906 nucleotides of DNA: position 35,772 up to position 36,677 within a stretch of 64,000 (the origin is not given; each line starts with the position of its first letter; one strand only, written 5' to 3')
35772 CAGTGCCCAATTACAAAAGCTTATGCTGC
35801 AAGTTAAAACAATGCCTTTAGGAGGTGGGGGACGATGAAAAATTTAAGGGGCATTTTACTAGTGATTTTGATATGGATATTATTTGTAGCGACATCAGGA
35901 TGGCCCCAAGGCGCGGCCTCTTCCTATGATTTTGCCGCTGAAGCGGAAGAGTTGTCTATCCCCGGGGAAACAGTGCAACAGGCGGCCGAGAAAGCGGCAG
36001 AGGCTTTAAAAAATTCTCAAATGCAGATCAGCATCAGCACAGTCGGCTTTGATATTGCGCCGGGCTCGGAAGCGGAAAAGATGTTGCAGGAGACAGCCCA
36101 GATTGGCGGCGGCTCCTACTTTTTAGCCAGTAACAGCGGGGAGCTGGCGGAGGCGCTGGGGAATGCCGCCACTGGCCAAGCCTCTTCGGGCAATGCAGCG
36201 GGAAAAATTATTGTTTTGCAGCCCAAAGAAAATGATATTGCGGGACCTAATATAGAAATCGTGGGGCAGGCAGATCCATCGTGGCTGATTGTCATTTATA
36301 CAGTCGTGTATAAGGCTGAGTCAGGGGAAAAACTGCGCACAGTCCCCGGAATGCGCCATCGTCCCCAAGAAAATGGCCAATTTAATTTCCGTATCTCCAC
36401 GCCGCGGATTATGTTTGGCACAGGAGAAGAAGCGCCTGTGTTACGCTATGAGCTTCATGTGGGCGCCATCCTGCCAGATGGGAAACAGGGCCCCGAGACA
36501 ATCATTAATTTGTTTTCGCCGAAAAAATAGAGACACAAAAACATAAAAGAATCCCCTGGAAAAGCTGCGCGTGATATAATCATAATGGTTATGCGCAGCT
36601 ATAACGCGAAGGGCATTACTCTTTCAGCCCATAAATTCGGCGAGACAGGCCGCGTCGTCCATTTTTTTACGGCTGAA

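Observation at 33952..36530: Secreted Zn-phospholipase-C-like/VWA protein whose VWA domain appears completed by the N-terminal part of a translationally coupled second secreted protein (split VWA)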

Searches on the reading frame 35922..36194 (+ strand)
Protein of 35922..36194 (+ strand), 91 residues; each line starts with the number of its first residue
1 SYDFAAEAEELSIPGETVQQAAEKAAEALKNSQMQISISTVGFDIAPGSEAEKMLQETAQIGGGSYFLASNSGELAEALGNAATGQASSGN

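Call 6: search_protein_families(library=pfam, proteins=[window:35922-36194:+], max_evalue=10)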
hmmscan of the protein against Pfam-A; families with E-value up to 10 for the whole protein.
seq(91 aa): 2 families
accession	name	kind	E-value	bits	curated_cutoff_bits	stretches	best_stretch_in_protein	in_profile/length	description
PF13768.12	VWA_3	-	0.066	13.7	27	1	19-66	109-153/155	von Willebrand factor type A domain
PF12643.12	MazG-like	-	0.08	13.6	27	1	24-73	6-53/85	MazG-like family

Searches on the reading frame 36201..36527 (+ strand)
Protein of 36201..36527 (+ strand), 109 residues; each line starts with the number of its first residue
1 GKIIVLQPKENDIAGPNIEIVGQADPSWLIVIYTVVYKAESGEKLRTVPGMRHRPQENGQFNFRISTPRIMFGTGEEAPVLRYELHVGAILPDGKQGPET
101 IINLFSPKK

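Call 27: search_protein_families(library=pfam, max_evalue=0.1, proteins=[window:36201-36527:+])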
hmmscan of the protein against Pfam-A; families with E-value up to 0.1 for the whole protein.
seq(109 aa): 0 families
